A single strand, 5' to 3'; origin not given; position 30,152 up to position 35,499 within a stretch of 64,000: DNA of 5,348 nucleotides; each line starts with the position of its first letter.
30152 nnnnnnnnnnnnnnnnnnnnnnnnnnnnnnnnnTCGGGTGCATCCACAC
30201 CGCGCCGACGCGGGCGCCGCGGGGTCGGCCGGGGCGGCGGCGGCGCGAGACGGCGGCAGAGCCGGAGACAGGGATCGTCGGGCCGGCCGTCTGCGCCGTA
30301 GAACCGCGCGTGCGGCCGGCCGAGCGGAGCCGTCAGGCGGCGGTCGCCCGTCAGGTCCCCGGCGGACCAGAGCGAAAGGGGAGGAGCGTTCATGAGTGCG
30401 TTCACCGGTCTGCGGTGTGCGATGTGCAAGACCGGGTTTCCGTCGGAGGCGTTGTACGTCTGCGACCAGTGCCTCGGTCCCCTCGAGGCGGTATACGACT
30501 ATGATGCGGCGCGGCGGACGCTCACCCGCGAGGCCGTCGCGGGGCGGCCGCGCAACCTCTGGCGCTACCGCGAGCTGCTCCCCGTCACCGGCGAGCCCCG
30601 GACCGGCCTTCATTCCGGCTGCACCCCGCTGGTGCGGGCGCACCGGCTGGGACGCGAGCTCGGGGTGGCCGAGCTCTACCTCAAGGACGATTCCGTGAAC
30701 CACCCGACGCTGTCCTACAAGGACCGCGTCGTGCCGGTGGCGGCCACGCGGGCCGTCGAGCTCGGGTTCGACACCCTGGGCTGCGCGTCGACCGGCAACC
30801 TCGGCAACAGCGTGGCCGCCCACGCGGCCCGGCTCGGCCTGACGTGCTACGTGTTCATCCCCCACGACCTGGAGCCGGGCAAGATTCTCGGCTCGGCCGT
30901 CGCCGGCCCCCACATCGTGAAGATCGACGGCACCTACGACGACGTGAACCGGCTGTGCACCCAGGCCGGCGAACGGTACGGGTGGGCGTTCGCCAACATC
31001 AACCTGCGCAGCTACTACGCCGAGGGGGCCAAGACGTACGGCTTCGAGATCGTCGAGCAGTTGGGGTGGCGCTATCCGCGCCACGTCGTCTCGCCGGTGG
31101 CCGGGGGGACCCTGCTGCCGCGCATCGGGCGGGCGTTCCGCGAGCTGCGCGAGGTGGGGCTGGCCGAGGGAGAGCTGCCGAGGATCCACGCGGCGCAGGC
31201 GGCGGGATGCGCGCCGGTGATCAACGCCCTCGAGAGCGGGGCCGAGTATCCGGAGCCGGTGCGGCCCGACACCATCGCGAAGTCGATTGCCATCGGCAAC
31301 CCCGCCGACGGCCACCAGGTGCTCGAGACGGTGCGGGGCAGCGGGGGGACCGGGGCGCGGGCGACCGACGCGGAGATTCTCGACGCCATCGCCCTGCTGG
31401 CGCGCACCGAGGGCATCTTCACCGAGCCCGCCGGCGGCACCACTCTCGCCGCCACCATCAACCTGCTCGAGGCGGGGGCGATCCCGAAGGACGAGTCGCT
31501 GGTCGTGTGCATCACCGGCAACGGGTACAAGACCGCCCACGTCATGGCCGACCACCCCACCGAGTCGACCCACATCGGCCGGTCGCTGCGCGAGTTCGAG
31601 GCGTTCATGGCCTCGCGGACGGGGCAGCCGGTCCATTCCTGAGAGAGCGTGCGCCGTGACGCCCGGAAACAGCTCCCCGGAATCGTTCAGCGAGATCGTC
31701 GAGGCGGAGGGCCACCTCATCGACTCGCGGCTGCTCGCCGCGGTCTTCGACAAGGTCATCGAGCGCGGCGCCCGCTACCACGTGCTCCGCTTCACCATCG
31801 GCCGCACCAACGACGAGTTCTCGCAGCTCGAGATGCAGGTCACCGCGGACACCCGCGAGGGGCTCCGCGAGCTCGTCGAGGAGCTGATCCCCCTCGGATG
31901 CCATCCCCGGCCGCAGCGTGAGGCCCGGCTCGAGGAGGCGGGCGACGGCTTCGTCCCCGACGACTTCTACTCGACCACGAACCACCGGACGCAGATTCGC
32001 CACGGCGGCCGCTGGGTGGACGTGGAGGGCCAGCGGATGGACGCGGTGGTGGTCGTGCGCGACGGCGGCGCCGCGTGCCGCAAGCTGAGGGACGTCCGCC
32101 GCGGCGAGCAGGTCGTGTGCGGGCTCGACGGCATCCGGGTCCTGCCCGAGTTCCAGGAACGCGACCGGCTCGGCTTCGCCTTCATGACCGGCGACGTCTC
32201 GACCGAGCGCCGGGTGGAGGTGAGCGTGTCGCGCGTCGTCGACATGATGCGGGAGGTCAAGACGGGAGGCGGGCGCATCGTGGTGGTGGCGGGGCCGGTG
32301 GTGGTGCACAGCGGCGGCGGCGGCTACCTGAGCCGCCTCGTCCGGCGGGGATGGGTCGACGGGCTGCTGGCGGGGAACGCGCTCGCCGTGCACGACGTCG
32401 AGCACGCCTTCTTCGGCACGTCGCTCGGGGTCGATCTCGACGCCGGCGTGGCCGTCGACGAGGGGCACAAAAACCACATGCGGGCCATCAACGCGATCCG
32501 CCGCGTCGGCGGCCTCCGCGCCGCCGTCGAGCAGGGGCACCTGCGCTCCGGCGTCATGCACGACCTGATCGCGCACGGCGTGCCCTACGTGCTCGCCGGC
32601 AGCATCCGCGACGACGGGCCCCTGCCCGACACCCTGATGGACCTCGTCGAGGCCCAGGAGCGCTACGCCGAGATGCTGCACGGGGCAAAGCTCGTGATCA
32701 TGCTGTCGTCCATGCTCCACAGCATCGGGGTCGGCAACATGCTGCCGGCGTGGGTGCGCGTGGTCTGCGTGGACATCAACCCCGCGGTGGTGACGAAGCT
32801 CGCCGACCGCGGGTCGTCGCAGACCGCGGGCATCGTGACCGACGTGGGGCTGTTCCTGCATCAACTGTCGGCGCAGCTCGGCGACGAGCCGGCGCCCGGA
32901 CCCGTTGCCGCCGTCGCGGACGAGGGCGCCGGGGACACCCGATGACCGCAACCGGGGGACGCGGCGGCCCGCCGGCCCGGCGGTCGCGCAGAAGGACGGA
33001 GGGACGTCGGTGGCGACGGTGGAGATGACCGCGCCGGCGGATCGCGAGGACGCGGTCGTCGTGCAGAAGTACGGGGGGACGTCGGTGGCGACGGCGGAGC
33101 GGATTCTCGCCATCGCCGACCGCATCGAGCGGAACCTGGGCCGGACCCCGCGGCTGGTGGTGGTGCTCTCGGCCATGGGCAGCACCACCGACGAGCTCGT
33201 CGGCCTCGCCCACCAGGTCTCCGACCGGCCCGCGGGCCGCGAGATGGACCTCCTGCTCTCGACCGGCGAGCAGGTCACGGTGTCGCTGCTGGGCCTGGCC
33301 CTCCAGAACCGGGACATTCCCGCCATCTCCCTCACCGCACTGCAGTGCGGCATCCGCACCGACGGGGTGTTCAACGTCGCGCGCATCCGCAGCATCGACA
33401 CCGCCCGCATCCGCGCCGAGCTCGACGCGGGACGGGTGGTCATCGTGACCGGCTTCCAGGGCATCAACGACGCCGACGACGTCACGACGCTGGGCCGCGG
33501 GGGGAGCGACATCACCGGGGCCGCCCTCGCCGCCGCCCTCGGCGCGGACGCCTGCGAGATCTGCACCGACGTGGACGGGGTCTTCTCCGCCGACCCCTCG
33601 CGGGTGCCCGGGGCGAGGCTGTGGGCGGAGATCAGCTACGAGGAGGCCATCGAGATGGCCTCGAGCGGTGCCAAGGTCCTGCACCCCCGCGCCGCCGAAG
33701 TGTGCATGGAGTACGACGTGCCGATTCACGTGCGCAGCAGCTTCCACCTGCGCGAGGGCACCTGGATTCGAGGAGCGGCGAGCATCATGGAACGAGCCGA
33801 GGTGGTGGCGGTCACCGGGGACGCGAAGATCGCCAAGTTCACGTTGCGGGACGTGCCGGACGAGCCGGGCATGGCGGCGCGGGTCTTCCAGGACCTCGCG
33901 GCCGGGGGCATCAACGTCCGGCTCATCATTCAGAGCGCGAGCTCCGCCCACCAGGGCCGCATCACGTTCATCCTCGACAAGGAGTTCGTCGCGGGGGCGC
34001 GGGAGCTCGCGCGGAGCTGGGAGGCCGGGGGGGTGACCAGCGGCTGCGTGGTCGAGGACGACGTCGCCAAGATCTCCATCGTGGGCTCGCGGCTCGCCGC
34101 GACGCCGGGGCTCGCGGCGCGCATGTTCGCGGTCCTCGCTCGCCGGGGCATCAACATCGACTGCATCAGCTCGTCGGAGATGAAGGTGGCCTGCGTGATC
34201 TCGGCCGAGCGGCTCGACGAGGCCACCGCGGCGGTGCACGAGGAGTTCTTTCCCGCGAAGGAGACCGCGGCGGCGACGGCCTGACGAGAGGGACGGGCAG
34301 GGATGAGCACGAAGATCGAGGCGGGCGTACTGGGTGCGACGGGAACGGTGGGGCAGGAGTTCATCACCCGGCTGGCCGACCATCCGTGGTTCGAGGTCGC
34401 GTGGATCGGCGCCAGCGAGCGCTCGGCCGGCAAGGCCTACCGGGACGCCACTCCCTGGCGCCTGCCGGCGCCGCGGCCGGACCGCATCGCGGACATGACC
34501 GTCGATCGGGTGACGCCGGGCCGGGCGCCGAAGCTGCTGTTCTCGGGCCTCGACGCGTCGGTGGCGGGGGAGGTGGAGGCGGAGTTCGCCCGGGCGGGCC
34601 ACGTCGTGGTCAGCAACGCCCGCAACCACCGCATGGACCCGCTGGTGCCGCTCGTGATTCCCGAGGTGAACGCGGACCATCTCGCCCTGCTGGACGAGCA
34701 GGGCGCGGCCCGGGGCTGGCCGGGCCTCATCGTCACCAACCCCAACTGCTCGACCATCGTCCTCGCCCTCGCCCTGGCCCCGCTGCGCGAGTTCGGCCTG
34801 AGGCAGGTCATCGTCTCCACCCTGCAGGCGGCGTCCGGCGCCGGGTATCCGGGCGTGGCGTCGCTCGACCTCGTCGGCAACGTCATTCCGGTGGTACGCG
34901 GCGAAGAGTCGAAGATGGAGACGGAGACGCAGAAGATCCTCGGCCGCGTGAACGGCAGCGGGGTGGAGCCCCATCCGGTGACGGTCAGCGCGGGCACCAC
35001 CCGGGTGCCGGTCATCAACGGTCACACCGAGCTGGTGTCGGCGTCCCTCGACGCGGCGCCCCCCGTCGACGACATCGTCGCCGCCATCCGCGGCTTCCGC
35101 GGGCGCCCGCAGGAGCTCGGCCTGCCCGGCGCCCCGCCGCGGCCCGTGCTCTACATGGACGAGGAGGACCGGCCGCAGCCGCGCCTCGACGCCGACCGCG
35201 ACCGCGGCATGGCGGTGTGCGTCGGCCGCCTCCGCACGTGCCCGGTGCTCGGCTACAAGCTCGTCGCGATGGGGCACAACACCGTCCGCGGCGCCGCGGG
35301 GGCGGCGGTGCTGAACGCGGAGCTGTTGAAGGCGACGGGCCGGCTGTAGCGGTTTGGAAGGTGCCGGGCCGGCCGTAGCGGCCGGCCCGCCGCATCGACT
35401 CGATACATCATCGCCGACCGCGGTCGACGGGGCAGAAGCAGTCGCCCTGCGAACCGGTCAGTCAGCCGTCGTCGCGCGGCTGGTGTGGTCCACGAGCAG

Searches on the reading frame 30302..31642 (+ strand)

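Call 67: search_protein_families(library=pfam, max_evalue=0.00001, proteins=[window:30302-31642:+])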
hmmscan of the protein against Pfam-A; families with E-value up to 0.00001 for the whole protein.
window:30302-31642:+ (446 aa): 1 family
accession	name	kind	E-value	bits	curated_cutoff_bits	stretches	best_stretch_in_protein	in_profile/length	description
PF00291.31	PALP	-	3.8e-68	230.4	35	1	104-406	4-295/295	Pyridoxal-phosphate dependent enzyme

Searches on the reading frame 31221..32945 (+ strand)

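Call 68: search_protein_families(library=pfam, max_evalue=0.00001, proteins=[window:31221-32945:+])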
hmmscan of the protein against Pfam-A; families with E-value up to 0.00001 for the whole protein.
window:31221-32945:+ (574 aa): 3 families
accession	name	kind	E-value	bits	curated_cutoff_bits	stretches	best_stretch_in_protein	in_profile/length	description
PF21570.3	ArgZ-like_C_2nd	-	1.2e-93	313.1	27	1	339-549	3-213/213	Arginine dihydrolase ArgZ-like, C-terminal, Rossmann fold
PF04455.17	Saccharop_dh_N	-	8e-25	87.6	23.5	1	158-255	2-100/100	LOR/SDH bifunctional enzyme conserved region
PF21571.2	ArgZ-like_C_1st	-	3.1e-24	85.2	27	1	256-335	1-83/84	Arginine dihydrolase ArgZ-like, C-terminal, first region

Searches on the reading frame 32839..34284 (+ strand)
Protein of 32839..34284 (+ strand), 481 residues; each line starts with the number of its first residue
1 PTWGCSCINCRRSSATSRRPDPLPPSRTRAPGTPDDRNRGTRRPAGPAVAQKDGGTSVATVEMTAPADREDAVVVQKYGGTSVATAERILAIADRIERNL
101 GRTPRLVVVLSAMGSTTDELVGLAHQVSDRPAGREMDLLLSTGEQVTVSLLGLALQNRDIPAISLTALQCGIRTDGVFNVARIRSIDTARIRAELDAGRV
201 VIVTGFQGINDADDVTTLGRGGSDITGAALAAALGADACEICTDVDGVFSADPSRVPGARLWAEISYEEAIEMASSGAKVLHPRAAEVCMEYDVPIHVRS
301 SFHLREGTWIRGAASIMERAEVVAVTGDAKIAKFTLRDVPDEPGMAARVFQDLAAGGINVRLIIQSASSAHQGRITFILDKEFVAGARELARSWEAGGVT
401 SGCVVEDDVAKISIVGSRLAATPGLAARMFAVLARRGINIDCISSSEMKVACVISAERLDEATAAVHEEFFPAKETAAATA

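Call 68: search_protein_families(library=pfam, max_evalue=0.00001, proteins=[window:32839-34284:+])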
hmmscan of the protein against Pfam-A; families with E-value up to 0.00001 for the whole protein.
window:32839-34284:+ (481 aa): 4 families
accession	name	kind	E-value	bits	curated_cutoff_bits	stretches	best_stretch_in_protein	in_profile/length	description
PF00696.33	AA_kinase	-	5.1e-53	180.6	24.9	1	73-300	2-234/234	Amino acid kinase family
PF22468.2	ACT_9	-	6.8e-28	96.6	27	2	412-470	1-61/61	ACT domain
PF13840.12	ACT_7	-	2.9e-15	56.3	27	1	405-468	2-65/65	ACT domain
PF01842.31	ACT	-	1.1e-14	54.2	27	1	336-391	3-58/66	ACT domain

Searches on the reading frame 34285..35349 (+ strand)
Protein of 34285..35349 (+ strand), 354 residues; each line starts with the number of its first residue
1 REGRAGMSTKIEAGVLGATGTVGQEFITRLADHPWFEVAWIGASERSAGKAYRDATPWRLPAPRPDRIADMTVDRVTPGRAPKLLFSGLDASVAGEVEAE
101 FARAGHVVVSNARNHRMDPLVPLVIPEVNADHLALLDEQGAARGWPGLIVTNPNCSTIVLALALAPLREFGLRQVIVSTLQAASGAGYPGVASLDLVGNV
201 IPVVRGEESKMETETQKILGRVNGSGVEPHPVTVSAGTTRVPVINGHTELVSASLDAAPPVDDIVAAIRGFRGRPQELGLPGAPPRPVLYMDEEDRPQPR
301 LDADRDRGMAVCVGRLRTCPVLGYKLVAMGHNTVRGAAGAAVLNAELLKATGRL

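Call 68: search_protein_families(library=pfam, max_evalue=0.00001, proteins=[window:34285-35349:+])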
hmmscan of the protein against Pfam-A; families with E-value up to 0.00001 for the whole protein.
window:34285-35349:+ (354 aa): 2 families
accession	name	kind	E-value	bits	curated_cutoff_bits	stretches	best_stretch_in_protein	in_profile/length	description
PF02774.23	Semialdhyde_dhC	-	1.7e-29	103.7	26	1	164-334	1-183/184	Semialdehyde dehydrogenase, dimerisation domain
PF01118.30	Semialdhyde_dh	-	3.5e-28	98.9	26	1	13-134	2-119/121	Semialdehyde dehydrogenase, NAD binding domain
